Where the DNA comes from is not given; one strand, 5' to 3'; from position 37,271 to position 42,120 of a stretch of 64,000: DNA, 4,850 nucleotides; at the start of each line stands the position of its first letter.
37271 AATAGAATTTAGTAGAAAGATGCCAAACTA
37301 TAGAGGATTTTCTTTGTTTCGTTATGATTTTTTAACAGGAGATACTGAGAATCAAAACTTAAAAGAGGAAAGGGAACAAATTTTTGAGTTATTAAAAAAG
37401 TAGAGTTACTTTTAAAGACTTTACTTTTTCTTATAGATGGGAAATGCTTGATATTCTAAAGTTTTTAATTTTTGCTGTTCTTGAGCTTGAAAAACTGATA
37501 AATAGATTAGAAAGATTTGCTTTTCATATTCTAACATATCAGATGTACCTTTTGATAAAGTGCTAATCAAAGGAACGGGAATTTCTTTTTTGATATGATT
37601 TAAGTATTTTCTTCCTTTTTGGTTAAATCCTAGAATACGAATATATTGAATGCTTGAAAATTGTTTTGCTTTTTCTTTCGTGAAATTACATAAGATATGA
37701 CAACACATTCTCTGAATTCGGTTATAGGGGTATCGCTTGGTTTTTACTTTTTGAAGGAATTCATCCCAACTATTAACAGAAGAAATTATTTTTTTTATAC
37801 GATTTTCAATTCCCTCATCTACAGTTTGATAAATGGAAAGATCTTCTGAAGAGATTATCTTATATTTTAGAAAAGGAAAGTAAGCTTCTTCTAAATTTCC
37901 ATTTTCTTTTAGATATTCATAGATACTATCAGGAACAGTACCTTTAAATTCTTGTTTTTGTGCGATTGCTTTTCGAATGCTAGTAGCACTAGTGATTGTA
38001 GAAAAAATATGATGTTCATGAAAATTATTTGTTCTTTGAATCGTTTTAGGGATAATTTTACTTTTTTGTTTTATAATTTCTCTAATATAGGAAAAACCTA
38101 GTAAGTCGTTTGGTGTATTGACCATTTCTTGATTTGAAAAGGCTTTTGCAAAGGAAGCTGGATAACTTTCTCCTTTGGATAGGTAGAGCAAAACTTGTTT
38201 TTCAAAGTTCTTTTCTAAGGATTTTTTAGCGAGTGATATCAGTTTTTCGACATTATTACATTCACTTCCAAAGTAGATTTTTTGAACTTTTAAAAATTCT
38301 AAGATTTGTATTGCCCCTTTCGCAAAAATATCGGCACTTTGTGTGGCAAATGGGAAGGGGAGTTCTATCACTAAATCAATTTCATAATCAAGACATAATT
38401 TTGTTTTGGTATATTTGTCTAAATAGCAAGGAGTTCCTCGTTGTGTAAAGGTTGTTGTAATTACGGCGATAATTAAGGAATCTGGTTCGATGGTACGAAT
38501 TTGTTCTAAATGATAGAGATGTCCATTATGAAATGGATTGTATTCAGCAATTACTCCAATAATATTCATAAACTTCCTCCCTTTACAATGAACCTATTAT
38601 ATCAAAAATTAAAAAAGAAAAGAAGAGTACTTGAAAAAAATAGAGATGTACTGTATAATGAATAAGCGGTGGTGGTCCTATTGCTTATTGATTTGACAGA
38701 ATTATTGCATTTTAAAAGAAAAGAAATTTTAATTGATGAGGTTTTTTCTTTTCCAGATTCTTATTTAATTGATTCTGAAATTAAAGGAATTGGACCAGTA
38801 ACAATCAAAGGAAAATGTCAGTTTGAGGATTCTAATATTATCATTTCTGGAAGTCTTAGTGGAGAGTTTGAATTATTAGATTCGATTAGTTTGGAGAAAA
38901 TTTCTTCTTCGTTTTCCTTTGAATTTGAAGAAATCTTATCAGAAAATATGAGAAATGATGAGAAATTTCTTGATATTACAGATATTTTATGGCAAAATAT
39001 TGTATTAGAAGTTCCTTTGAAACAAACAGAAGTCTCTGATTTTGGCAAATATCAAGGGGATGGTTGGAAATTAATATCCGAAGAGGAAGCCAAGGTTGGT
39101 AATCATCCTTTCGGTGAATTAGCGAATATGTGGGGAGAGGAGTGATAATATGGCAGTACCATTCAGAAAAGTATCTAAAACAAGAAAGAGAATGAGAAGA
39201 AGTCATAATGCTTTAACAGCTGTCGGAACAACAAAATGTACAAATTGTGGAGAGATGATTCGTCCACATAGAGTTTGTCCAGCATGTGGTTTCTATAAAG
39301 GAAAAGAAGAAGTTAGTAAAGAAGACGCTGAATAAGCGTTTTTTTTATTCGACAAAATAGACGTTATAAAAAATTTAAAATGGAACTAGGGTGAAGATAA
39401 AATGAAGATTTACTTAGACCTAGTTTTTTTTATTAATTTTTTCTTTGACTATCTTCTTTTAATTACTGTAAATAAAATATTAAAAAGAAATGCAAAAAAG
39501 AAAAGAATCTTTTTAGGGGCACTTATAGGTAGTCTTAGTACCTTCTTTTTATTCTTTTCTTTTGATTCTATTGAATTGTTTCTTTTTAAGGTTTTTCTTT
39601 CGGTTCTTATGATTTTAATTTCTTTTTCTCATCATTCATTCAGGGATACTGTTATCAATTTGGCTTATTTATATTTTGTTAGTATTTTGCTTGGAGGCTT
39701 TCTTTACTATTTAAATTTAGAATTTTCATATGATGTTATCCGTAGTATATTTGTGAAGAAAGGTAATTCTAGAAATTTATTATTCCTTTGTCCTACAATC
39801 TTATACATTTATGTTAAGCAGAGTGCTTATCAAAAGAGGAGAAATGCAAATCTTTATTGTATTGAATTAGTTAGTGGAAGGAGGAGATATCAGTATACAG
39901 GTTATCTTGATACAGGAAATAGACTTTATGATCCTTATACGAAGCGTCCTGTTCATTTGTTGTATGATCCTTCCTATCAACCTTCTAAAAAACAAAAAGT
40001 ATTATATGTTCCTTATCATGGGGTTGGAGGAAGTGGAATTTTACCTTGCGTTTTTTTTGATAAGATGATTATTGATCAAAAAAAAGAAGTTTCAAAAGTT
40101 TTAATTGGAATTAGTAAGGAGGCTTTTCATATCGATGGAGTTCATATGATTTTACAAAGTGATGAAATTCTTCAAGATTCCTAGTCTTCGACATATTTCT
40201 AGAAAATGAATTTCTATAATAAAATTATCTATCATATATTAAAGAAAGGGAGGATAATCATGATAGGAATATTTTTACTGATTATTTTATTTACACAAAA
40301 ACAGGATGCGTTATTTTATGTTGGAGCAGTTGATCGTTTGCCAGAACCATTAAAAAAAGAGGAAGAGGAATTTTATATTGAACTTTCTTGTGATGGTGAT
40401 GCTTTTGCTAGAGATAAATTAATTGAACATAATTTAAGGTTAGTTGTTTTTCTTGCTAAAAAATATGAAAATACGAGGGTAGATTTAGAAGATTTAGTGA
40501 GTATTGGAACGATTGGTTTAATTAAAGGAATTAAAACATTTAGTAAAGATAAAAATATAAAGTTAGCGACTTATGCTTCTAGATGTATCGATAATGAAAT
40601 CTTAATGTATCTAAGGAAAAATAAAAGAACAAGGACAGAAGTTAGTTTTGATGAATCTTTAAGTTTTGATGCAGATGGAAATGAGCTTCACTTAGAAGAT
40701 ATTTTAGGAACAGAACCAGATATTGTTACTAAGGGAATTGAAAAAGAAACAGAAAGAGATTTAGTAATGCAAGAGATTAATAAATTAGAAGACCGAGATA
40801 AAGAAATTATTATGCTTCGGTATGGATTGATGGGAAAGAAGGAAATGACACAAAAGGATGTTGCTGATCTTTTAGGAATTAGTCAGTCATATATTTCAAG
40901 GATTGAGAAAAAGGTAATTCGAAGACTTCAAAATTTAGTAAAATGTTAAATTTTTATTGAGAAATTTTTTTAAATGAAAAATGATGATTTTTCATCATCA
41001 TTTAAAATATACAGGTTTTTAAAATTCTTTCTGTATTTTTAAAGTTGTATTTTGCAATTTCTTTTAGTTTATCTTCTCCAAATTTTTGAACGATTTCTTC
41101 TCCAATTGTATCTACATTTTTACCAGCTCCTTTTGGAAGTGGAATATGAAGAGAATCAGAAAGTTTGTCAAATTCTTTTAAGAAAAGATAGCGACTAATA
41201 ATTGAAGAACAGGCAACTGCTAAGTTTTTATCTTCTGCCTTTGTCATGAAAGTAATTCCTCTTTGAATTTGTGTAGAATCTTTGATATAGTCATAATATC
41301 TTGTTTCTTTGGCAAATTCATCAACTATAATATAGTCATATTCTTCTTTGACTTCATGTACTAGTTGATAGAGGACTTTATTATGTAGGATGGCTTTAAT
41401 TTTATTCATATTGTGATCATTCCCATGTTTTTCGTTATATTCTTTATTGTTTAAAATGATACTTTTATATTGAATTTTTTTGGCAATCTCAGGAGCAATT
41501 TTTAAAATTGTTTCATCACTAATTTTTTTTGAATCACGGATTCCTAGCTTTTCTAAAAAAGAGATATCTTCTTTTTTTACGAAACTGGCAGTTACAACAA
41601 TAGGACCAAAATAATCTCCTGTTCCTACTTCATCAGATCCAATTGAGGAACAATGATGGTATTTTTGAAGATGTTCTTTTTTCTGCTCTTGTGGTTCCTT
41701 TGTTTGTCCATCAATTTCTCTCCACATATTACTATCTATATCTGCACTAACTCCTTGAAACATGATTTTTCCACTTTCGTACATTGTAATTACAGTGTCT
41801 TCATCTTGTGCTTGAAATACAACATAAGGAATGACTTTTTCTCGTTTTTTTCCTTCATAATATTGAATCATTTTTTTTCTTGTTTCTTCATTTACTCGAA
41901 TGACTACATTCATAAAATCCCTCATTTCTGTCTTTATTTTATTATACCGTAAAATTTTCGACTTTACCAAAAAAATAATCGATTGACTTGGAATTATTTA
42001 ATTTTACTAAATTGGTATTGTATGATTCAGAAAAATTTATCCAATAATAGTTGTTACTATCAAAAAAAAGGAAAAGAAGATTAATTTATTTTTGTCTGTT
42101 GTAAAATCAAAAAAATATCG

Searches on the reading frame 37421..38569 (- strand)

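Call 51: search_protein_families(library=pfam, max_evalue=0.00001, proteins=[window:37421-38569:-])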
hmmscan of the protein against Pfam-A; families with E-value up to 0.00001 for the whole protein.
window:37421-38569:- (382 aa): 1 family
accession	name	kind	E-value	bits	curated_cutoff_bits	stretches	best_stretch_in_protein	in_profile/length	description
PF05636.17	HIGH_NTase1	-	4.3e-117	392.3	27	1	1-366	1-396/402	HIGH Nucleotidyl Transferase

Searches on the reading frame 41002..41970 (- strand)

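Call 51: search_protein_families(library=pfam, max_evalue=0.00001, proteins=[window:41002-41970:-])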
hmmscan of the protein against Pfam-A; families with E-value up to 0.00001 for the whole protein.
window:41002-41970:- (322 aa): 2 families
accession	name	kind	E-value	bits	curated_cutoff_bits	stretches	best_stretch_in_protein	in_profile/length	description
PF01351.25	RNase_HII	-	4.1e-43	148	25.8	1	110-313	1-199/199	Ribonuclease HII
PF11858.14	DUF3378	-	1.6e-18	67.1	27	1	21-93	1-73/76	Domain of unknown function (DUF3378)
